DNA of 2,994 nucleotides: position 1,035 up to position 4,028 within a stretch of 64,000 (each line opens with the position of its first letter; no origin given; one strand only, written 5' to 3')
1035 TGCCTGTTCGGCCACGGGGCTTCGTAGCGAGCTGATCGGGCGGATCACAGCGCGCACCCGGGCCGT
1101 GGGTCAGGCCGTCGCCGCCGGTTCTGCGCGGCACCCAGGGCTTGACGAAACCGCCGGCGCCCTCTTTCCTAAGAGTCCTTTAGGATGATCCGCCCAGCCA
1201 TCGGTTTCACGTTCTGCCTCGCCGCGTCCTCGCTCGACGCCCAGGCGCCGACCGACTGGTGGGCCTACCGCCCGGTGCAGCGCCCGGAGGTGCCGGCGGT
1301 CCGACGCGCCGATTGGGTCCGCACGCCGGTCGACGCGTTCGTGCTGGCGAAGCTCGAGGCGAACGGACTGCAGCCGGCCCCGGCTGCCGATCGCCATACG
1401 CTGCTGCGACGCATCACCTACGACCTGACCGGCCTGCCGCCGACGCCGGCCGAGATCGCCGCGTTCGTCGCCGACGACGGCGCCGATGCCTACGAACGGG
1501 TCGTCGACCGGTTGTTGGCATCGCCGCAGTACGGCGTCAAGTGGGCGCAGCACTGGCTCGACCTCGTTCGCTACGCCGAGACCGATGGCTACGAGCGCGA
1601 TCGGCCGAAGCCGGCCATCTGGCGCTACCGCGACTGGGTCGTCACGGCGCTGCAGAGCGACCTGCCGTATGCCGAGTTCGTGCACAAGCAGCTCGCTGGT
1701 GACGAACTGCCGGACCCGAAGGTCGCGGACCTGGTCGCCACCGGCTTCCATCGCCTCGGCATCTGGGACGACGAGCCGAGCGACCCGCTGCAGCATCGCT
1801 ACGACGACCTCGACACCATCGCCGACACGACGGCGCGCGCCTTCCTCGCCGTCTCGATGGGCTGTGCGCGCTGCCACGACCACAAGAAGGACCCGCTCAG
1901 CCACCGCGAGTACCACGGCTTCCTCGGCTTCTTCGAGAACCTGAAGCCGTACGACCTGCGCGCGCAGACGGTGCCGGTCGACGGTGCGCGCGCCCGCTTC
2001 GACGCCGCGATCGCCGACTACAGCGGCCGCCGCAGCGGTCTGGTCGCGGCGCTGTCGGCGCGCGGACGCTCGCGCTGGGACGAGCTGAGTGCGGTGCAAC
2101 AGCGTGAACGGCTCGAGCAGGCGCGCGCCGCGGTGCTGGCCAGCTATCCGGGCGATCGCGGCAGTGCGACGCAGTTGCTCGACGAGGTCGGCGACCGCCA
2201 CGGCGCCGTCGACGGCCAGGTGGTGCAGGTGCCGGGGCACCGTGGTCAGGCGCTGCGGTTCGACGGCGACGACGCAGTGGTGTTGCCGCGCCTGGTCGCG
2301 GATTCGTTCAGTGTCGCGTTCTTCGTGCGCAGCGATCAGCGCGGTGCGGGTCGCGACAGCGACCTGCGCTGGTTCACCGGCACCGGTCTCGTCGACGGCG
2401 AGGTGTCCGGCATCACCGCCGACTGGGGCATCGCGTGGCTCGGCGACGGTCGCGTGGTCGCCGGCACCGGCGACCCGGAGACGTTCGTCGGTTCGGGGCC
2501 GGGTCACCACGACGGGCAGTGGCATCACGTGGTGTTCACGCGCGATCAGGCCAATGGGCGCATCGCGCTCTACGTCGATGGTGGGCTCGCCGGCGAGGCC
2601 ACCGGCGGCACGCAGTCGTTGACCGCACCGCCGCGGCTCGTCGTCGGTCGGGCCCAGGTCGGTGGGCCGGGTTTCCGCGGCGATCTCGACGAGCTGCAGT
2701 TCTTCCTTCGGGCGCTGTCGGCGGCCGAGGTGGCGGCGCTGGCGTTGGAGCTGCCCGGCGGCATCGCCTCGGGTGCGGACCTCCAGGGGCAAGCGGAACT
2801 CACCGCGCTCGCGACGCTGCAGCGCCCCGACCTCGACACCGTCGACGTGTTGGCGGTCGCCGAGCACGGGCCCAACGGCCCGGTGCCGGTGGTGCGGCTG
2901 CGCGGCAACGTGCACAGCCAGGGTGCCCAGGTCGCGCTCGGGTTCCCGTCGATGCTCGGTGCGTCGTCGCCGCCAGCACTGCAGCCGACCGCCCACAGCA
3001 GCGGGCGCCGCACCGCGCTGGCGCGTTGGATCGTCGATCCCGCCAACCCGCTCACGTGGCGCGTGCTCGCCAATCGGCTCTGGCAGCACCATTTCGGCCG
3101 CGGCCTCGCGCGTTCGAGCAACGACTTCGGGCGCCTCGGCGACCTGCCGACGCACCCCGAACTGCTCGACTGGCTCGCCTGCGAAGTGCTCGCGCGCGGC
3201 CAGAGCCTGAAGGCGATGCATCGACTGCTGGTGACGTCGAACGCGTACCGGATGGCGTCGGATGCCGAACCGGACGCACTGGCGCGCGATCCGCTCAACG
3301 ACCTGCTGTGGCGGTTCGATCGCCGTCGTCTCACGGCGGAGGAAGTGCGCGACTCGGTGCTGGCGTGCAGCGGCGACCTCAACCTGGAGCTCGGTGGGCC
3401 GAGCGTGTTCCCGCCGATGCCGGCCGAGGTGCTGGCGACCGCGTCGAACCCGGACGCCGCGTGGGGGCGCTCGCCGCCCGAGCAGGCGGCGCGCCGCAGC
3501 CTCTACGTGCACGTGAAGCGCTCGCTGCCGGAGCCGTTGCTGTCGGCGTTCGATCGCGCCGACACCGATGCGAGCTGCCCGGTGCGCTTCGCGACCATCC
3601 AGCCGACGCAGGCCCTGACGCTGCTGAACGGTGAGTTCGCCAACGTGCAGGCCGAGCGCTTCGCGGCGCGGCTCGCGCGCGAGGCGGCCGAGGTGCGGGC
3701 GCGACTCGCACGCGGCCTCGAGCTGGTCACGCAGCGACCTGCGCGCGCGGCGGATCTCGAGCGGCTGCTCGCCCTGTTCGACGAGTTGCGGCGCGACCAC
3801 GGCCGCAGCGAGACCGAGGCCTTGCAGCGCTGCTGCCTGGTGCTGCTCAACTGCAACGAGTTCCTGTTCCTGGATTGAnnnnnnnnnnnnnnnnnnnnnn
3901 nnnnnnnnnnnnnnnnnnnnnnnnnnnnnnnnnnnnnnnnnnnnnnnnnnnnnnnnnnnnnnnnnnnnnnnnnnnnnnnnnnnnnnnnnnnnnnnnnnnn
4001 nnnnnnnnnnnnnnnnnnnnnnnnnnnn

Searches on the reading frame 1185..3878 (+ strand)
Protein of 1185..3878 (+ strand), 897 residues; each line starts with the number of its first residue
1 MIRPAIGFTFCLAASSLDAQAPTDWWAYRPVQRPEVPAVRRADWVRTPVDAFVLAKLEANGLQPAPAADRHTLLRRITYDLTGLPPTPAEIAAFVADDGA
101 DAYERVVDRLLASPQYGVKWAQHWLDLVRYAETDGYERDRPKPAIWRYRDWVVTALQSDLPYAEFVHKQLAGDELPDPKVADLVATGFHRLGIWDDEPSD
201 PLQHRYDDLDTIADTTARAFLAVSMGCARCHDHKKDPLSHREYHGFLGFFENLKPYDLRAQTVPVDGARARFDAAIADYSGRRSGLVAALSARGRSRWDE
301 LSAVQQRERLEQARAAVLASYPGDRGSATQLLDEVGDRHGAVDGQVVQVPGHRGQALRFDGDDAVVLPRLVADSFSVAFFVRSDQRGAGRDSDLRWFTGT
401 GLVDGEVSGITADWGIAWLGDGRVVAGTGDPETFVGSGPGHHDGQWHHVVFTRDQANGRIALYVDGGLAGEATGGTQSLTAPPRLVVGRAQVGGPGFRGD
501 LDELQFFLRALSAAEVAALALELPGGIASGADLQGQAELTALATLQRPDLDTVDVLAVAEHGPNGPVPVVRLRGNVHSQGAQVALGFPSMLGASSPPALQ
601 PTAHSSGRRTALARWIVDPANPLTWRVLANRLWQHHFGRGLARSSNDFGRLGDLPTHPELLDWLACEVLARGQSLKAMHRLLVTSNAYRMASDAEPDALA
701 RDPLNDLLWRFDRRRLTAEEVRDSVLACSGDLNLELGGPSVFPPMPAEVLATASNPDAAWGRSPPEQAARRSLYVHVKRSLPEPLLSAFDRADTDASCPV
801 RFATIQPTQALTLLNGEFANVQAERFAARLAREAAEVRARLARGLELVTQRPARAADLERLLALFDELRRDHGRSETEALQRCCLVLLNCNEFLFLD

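Call 9: search_protein_families(library=ncbifam, proteins=[window:1185-3878:+], max_evalue=0.001)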
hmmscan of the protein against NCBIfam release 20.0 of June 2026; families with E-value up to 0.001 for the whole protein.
window:1185-3878:+ (897 aa): 0 families

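Call 10: search_protein_families(library=pfam, proteins=[window:1185-3878:+], max_evalue=0.001)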
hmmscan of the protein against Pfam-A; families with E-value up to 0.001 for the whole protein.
window:1185-3878:+ (897 aa): 4 families
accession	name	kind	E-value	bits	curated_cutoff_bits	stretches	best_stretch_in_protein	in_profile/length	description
PF07587.16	PSD1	-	1.3e-86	290.4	28.5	1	608-864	1-243/244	Protein of unknown function (DUF1553)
PF07583.16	PSCyt2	-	2.6e-81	273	29.8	1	48-253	1-207/209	Protein of unknown function (DUF1549)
PF13385.13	Laminin_G_3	-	1.3e-20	74.5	27.6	1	360-517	2-151/151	Concanavalin A-like lectin/glucanases superfamily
PF02210.31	Laminin_G_2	-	2.5e-05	25.2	22.9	1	427-506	37-123/126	Laminin G domain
